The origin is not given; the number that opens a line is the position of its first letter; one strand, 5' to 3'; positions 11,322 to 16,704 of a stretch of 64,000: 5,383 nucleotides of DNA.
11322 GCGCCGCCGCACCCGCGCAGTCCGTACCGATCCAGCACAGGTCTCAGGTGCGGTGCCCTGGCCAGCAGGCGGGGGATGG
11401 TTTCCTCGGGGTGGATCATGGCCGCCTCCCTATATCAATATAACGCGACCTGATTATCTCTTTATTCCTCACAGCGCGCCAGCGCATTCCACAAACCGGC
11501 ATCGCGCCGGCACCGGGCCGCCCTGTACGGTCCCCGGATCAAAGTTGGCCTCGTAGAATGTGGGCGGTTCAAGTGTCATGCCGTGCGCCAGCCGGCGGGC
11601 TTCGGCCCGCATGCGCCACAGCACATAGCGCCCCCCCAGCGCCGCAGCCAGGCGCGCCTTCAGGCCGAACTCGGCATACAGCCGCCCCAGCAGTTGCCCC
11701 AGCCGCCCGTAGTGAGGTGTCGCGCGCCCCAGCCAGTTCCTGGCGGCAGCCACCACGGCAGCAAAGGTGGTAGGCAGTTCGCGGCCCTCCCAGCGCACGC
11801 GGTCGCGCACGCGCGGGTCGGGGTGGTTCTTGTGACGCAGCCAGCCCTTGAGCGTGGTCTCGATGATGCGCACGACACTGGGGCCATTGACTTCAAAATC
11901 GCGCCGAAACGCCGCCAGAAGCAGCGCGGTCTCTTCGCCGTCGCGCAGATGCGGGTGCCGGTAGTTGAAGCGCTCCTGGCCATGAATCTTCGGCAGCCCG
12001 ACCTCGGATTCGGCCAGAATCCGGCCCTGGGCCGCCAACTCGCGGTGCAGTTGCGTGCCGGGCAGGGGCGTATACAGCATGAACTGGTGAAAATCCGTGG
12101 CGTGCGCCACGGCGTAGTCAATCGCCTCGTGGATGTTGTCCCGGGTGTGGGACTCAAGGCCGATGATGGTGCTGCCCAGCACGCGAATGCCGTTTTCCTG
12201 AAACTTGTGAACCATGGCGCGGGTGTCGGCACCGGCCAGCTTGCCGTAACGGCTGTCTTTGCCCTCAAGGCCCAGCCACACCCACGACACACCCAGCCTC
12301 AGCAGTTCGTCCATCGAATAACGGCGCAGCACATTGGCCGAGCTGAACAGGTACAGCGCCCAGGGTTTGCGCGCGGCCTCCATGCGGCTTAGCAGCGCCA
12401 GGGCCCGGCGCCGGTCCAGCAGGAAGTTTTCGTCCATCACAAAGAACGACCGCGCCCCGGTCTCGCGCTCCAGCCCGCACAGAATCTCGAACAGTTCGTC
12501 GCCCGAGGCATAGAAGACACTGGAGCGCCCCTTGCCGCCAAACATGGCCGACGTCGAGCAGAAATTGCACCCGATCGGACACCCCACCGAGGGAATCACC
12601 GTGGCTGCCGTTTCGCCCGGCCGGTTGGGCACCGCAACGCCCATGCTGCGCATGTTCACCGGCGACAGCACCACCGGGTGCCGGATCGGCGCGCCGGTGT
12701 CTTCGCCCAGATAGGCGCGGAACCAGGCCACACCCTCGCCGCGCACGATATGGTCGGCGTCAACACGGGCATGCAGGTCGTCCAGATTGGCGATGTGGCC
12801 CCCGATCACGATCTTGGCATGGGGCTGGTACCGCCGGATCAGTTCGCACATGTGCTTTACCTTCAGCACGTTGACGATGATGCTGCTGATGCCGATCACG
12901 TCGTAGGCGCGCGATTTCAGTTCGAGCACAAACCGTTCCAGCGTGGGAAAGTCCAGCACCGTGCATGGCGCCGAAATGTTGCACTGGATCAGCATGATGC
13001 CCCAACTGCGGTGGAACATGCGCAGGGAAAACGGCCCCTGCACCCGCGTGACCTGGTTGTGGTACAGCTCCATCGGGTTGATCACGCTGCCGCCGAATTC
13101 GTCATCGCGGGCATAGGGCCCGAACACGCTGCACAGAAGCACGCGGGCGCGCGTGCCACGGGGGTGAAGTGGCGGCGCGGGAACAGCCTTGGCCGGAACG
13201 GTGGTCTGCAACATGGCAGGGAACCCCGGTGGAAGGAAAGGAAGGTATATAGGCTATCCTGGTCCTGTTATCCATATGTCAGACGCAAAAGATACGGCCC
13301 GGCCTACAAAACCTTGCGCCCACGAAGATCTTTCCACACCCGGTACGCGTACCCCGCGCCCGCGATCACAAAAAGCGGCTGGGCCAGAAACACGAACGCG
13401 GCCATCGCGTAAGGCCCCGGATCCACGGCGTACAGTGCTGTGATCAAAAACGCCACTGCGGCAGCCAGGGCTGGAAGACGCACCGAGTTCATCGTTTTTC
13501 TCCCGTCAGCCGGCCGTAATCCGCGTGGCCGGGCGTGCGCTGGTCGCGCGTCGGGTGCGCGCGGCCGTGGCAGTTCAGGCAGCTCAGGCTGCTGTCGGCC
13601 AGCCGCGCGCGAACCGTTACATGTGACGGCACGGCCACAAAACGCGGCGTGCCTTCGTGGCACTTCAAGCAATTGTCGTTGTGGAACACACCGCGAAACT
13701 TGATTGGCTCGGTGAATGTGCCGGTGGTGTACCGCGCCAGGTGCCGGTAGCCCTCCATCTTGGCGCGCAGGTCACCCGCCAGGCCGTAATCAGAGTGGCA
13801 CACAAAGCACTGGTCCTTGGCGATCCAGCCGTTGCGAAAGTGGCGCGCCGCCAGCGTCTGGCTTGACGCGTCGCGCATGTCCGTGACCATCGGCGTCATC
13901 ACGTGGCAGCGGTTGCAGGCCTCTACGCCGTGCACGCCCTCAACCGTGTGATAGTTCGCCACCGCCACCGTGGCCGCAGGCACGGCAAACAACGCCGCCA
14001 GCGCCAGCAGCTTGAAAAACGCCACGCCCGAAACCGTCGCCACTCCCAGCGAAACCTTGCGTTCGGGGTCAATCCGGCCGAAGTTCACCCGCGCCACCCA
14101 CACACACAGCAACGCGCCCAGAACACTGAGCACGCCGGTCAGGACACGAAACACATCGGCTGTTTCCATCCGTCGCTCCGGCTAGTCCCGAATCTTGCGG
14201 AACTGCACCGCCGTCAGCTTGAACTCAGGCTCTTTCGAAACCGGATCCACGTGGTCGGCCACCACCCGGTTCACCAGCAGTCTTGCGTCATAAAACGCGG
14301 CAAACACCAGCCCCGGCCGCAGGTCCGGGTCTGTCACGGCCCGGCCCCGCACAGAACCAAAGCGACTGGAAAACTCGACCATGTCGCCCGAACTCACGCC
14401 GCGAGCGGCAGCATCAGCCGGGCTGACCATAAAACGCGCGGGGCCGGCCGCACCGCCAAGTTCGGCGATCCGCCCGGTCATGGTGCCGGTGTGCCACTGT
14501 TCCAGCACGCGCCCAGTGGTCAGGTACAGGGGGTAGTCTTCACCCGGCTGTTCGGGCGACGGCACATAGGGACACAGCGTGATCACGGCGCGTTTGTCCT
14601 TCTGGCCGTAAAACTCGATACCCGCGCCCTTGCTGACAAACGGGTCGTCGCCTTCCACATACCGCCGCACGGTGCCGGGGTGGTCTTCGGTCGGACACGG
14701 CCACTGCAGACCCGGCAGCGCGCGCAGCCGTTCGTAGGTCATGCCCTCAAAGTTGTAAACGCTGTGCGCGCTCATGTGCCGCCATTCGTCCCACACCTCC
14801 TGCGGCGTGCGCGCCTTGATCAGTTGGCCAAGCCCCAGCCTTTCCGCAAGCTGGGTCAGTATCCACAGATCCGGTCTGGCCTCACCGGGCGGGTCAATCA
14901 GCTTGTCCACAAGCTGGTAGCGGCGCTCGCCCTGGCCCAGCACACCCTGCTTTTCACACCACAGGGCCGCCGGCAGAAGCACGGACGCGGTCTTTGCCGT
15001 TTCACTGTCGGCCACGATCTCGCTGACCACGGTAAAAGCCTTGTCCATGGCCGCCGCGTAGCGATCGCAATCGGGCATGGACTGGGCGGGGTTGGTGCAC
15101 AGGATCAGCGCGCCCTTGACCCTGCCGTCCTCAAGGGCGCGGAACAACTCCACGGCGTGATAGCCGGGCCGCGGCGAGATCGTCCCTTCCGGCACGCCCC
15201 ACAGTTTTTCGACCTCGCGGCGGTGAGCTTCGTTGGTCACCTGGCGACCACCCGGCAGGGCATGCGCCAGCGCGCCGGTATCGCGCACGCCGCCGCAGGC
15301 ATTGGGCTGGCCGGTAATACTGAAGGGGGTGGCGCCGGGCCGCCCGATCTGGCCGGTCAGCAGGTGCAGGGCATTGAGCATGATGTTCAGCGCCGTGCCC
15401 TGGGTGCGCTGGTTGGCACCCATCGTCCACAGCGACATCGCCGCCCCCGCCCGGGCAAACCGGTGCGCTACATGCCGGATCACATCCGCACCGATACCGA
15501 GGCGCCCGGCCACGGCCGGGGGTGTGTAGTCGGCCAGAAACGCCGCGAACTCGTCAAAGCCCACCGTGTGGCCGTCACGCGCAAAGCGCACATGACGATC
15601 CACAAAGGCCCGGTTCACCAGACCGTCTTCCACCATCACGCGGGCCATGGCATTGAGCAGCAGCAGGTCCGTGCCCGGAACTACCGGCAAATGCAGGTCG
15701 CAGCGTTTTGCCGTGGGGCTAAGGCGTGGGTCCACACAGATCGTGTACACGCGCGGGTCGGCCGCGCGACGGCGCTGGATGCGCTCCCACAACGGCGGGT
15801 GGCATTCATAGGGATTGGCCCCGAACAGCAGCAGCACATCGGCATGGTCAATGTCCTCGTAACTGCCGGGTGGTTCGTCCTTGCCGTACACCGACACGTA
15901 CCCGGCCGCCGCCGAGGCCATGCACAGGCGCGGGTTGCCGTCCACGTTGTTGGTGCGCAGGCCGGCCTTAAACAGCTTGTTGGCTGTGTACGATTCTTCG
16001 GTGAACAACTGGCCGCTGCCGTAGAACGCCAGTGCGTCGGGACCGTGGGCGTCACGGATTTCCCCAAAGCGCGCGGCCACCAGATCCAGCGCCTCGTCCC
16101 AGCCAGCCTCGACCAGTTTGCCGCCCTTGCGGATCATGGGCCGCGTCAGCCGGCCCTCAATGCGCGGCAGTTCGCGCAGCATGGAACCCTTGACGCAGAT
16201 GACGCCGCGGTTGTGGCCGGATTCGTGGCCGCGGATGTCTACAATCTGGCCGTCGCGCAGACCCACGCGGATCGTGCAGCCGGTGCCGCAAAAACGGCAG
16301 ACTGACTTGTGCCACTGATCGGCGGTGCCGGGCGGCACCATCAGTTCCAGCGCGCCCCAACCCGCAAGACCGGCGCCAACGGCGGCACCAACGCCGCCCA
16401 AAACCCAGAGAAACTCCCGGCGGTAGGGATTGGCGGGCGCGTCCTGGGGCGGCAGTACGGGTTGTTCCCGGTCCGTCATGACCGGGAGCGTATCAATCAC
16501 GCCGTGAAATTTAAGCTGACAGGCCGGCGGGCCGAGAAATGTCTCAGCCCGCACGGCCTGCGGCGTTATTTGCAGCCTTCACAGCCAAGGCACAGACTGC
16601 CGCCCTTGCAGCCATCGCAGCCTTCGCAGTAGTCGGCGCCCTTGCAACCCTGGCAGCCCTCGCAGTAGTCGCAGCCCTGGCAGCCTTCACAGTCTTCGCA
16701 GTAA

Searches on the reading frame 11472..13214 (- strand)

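Call 41: search_protein_families(library=ncbifam, proteins=[window:11472-13214:-], max_evalue=0.001)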
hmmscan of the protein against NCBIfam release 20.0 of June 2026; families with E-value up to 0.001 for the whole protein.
window:11472-13214:- (581 aa): 10 families
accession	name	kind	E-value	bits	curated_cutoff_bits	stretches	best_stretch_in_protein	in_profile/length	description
TIGR03471.1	HpnJ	equivalog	7.1e-15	54.8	577.6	1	209-460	203-452/472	hopanoid biosynthesis associated radical SAM protein HpnJ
NF038361.1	rSAM_Sden_1168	equivalog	3e-11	42.6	575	1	200-403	279-483/560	Sden_1168 family B12-binding radical SAM P-methyltransferase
TIGR02026.1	BchE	equivalog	5.6e-11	42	481.35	1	206-399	197-393/497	magnesium-protoporphyrin IX monomethyl ester anaerobic oxidative cyclase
TIGR04367.1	HpnR_B12_rSAM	equivalog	5.2e-09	35.2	650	1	203-389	186-369/490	hopanoid C-3 methylase HpnR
TIGR04479.1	bcpD_PhpK_rSAM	subfamily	1.1e-08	34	600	0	96-141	103-149/504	PhpK family radical SAM P-methyltransferase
NF033070.1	rSAM_AprD4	equivalog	1.2e-06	27.7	500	1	196-400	189-397/456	AprD4 family radical SAM diol-dehydratase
TIGR04013.1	B12_SAM_MJ_1487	hypoth_equivalog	4e-06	25.9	251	1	104-230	43-178/382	TIGR04013 family B12-binding domain/radical SAM domain-containing protein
TIGR04072.2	rSAM_ladder_B12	equivalog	5.5e-06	25.3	360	1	117-405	84-384/443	lipid biosynthesis B12-binding/radical SAM protein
TIGR04014.1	B12_SAM_MJ_0865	equivalog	1.2e-05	24.4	360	1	210-396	167-361/434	methyl-coenzyme M reductase glutamine C-methyltransferase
NF050148.1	rSAM_ApyD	equivalog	0.00013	20.5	750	0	210-396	206-396/645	RiPP biosynthesis radical SAM protein ApyD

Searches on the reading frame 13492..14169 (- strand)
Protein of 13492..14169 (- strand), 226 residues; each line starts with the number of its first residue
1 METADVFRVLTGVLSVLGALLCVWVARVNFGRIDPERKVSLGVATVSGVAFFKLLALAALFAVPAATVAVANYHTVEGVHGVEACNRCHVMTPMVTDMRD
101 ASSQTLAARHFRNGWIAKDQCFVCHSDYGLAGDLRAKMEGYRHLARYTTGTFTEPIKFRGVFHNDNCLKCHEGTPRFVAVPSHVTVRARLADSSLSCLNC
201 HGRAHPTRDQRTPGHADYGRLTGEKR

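Call 4: search_protein_families(library=pfam, proteins=[window:13492-14169:-], max_evalue=0.01)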
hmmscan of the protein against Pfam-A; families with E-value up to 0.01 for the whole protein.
window:13492-14169:- (226 aa): 4 families
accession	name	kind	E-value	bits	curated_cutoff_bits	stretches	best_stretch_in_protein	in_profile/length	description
PF14522.11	Cytochrome_C7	-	2.2e-05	24.6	24.8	1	163-206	12-53/67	Cytochrome c7 and related cytochrome c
PF22113.1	Mtrc-MtrF_II-IV_dom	-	8.4e-05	22.6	30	1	72-174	71-166/176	Outer membrane cytochrome MtrC/MtrF-like, domains II/IV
PF03264.19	Cytochrom_NNT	-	0.00059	20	24.1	0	54-201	8-164/174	NapC/NirT cytochrome c family, N-terminal region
PF14537.11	Cytochrom_c3_2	-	0.0011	19.8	25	0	162-203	24-66/79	Cytochrome c3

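Call 5: search_protein_families(library=ncbifam, proteins=[window:13492-14169:-], max_evalue=0.01)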
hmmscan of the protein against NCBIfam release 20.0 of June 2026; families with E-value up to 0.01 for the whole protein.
window:13492-14169:- (226 aa): 7 families
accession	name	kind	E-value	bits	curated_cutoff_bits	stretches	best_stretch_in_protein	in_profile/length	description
TIGR03153.1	cytochr_NrfH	equivalog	5.1e-12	46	134.2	1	61-203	8-135/138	cytochrome c nitrite reductase small subunit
TIGR03507.1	decahem_SO1788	subfamily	4.2e-06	25.5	209.3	1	81-127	616-662/672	OmcA/MtrC family decaheme c-type cytochrome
TIGR03508.1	decahem_SO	subfamily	1.9e-05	24.3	192.2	1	81-210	1-109/258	DmsE family decaheme c-type cytochrome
NF011606.0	PRK15032.1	equivalog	0.0002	20.6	455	1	50-145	13-101/390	pentaheme c-type cytochrome TorC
NF040968.1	FeS_ExtO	equivalog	0.0071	15.2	200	0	50-201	6-137/416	selenite/tellurite reduction operon b-type cytochrome iron-sulfur cluster-binding subunit ExtO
NF040967.1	cytc_ExtN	equivalog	0.0073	15.2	200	0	50-201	6-137/415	selenite/tellurite reduction operon c-type cytochrome ExtN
NF045713.1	CxxCH_16_HmcA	equivalog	0.0082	14.8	400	0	83-210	133-242/541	sulfate respiration complex hexadecaheme cytochrome HmcA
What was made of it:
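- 13489..14169 (-): NrfH/NapC-like membrane tetrahaem cytochrome c, the likely quinol dehydrogenase for NapA. TIGR03153 NrfH E = 5e-12, below its cut-off (call 5).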

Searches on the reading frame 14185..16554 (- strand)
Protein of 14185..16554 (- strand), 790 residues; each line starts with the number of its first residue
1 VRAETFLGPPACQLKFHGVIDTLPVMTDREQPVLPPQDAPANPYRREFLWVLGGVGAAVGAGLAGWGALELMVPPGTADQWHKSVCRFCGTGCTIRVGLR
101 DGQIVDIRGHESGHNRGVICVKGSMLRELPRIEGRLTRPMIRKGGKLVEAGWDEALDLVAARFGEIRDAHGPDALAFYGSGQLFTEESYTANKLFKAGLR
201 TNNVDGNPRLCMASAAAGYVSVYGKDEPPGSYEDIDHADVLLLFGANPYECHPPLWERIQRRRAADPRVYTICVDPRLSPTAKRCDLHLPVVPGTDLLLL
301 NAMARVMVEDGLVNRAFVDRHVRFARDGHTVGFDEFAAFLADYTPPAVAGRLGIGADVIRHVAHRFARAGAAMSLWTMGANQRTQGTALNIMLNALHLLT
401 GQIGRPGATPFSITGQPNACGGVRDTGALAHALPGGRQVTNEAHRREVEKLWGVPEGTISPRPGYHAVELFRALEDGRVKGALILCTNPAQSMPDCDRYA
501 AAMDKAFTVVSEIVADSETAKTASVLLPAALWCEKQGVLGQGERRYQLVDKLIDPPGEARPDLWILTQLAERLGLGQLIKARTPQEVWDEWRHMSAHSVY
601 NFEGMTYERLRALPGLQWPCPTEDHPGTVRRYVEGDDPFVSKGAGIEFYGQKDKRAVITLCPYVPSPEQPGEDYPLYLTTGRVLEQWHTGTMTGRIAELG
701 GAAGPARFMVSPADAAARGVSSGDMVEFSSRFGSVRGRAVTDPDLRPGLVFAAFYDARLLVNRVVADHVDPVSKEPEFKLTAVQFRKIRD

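Call 4: search_protein_families(library=pfam, proteins=[window:14185-16554:-], max_evalue=0.01)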
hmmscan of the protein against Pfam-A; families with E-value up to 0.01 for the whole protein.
window:14185-16554:- (790 aa): 3 families
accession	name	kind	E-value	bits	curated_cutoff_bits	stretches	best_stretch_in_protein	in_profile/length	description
PF00384.28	Molybdopterin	-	3.7e-73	247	24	1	135-572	1-353/353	Molybdopterin oxidoreductase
PF01568.27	Molydop_binding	-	4.9e-26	91.4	26.8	1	676-781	1-109/110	Molydopterin dinucleotide binding domain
PF04879.21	Molybdop_Fe4S4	-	7.6e-13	48.7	22.7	1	80-128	2-51/55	Molybdopterin oxidoreductase Fe4S4 domain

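Call 5: search_protein_families(library=ncbifam, proteins=[window:14185-16554:-], max_evalue=0.01)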
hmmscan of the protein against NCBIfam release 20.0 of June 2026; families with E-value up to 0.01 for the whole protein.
window:14185-16554:- (790 aa): 25 families
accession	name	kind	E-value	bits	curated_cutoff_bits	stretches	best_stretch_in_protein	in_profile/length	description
NF010055.0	PRK13532.1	equivalog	5.3e-181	603.8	904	3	45-333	5-302/830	nitrate reductase catalytic subunit NapA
TIGR01706.1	NAPA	equivalog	1.7e-173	579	930.55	3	46-333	5-302/830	periplasmic nitrate reductase subunit alpha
TIGR01591.1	Fdh-alpha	equivalog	3.3e-154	514.6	666.25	1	85-784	2-671/672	formate dehydrogenase subunit alpha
NF047855.1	AssmNtatRedNasC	equivalog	5.9e-130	434.7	1100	1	80-785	19-706/708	assimilatory nitrate reductase catalytic subunit NasC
NF041323.1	Nitr_red_NasA_Halo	equivalog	5.8e-117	391.9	1000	1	89-785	3-672/673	assimilatory nitrate reductase NasA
NF012032.0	PRK15488.1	equivalog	8.7e-50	169.5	694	2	44-579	4-533/759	thiosulfate reductase PhsA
TIGR02693.1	arsenite_ox_L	equivalog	1.9e-46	158.5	359.05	3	280-573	285-573/806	arsenate reductase (azurin) large subunit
NF041513.1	formate_DH_Act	exception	3.2e-44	151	1400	3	77-320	38-293/1067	formate dehydrogenase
NF005895.0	PRK07860.1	equivalog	1.4e-43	149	802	2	424-598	513-681/811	NADH-quinone oxidoreductase subunit G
TIGR02166.1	dmsA_ynfE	subfamily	1.6e-43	148.8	777.7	2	72-409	35-397/794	DMSO/selenate family reductase complex A subunit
TIGR01701.1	Fdhalpha-like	subfamily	6.9e-42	143.5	582.15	1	133-785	97-741/744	FdhF/YdeP family oxidoreductase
TIGR01553.1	formate-DH-alph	equivalog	1.1e-39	136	814.2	3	81-322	44-304/1009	formate dehydrogenase-N subunit alpha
TIGR03479.1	DMSO_red_II_alp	subfamily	6.4e-33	113.8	984.75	4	120-318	105-303/913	molybdopterin-dependent oxidoreductase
TIGR01973.1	NuoG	equivalog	9.2e-30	104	470.05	1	82-569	215-606/606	NADH-quinone oxidoreductase subunit NuoG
TIGR00509.1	bisC_fam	subfamily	1.4e-26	93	1017.55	1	142-577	66-514/772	molybdopterin guanine dinucleotide-containing S/N-oxide reductase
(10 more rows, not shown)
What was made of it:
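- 14182..16554 (-): Downstream neighbour: TAT-exported monomeric-type NapA-like molybdoenzyme (likely ATG at 16479). The NapA NCBIfam models score 604 bits, below the 904 cut-off (calls 4, 5).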

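Call 9: find_related_loci(query=window:14185-16554:-, collection=genome_contigs, flank=6000)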
Query window:14185-16554:- (790 aa) in genome_contigs; peptide patterns used: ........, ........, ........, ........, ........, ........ (x = any residue, [..] = any of these).
599 stretches matched a pattern (row limit reached: there are more); 581 encode a relative of the query (tblastn E <= 1e-3); the best 80 are kept; 80 distinct loci.
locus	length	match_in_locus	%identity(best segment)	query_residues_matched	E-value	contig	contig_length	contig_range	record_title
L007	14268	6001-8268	87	35-790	0e+0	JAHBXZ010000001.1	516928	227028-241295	MAG: Planctomycetota bacterium isolate ACE_PLA32 PLA32_1, whole genome shotgun sequence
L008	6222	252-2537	79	25-787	0e+0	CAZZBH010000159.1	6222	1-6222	MAG TPA_asm: uncultured Planctomycetaceae bacterium isolate SRP193661_co2_81 genome assembly, contig: NODE_9930_length_6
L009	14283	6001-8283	78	27-787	0e+0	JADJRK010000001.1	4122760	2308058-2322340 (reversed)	MAG: Planctomycetota bacterium isolate Fred_18-Q3-R57-64_MAXAC.456 tig00000287-10-41217550, whole genome shotgun sequenc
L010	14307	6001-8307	77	23-788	0e+0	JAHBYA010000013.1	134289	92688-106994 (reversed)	MAG: Planctomycetota bacterium isolate ACE_PLA33 PLA33_13, whole genome shotgun sequence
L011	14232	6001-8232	77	44-787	0e+0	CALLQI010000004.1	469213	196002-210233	MAG TPA_asm: uncultured bacterium isolate SRR6227243_bin.55_CONCOCT_v1.1_MAG genome assembly, contig: ERZ795105.26, whol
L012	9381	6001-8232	64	45-788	0e+0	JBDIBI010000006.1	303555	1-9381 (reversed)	MAG: Blastocatellia bacterium isolate AS-MICRO-OLR.206 NODE_52_length_303555_cov_31.763955, whole genome shotgun sequenc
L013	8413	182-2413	65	45-788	0e+0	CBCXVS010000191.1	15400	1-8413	MAG: uncultured bacterium isolate DOM43_bin32 genome assembly, contig: DOM43_32_191, whole genome shotgun sequence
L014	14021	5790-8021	64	45-788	0e+0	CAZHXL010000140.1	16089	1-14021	MAG TPA_asm: uncultured Clostridia bacterium isolate SRP178908_co1_55 genome assembly, contig: NODE_2380_length_16089_co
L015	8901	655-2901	65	45-789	0e+0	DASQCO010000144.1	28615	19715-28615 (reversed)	MAG TPA_asm: Polyangiaceae bacterium isolate SMAG_U11701 k141_2469282, whole genome shotgun sequence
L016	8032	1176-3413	67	45-790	0e+0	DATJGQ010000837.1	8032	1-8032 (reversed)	MAG TPA_asm: Gemmataceae bacterium isolate SMAG_U15490 k141_1542673, whole genome shotgun sequence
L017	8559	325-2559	61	45-790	0e+0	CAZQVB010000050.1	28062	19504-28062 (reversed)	MAG TPA_asm: uncultured Roseivirgaceae bacterium isolate SRP063590_co1_14 genome assembly, contig: NODE_1542_length_2806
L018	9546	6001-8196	63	45-788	0e+0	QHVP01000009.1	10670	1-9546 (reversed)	MAG: Acidobacteria bacterium isolate AA29 14_0903_13_30cm_scaffold_88598_curated, whole genome shotgun sequence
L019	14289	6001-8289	59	25-788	0e+0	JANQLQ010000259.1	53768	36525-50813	MAG: Fulvivirga sp. isolate PL25a_bin.63 k99_2260462, whole genome shotgun sequence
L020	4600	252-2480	59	45-788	0e+0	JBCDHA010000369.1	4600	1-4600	MAG: Bacteroidota bacterium isolate P01_H01_bin.145 k141_2107078_length_4600_cov_44.8314, whole genome shotgun sequence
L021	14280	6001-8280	58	26-789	0e+0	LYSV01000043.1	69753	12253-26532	MAG: Flammeovirgaceae bacterium BBD 1991-12 Richardson_scaffold_148, whole genome shotgun sequence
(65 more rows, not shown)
